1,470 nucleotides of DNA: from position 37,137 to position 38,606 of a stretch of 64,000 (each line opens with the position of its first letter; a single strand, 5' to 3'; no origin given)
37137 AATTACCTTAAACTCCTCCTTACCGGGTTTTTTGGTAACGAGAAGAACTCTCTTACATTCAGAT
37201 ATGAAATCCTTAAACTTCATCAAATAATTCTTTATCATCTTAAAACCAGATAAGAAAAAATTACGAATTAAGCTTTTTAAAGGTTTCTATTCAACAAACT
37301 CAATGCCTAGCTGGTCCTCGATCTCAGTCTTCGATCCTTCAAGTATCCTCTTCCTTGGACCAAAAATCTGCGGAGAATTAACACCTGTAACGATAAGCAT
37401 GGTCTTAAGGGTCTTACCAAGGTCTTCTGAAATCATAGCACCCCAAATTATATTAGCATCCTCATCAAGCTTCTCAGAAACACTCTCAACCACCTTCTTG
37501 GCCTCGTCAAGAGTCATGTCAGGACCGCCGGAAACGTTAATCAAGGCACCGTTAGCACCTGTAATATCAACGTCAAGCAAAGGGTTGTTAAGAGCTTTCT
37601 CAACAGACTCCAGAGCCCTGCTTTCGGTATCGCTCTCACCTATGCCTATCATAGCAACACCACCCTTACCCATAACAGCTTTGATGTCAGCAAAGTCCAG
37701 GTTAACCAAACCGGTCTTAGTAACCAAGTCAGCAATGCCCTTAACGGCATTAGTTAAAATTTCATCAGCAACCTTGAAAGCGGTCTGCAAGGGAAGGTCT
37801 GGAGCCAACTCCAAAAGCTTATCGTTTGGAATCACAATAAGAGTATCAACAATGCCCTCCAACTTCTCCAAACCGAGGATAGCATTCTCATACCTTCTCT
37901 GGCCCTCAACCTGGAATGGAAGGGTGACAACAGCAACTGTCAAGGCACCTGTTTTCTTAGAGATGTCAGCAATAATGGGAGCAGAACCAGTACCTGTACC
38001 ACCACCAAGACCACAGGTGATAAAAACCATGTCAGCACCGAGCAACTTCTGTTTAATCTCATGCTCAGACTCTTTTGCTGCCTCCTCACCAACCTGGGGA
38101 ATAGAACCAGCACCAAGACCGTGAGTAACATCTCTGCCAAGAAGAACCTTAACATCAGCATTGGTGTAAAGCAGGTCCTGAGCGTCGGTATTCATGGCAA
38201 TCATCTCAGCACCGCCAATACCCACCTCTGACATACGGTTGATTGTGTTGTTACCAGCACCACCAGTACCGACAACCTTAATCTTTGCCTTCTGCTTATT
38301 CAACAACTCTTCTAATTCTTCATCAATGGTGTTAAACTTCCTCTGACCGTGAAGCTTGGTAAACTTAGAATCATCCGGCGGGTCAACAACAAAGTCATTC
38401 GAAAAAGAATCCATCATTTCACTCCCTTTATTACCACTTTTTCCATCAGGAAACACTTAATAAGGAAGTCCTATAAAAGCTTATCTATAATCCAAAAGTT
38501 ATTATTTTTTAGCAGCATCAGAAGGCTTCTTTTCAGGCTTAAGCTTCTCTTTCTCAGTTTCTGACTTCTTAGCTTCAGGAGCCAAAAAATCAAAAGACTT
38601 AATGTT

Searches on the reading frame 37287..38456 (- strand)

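Call 82: search_protein_families(library=pfam, proteins=[window:37287-38456:-], max_evalue=0.00001)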
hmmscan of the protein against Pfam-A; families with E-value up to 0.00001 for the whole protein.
window:37287-38456:- (389 aa): 2 families
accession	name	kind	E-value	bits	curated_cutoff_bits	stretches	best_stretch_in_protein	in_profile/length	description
PF00091.31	Tubulin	-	4.3e-47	161.3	33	1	58-217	1-188/190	Tubulin/FtsZ family, GTPase domain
PF12327.13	FtsZ_C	-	4.3e-35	120.3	27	1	266-359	1-94/95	FtsZ family, C-terminal domain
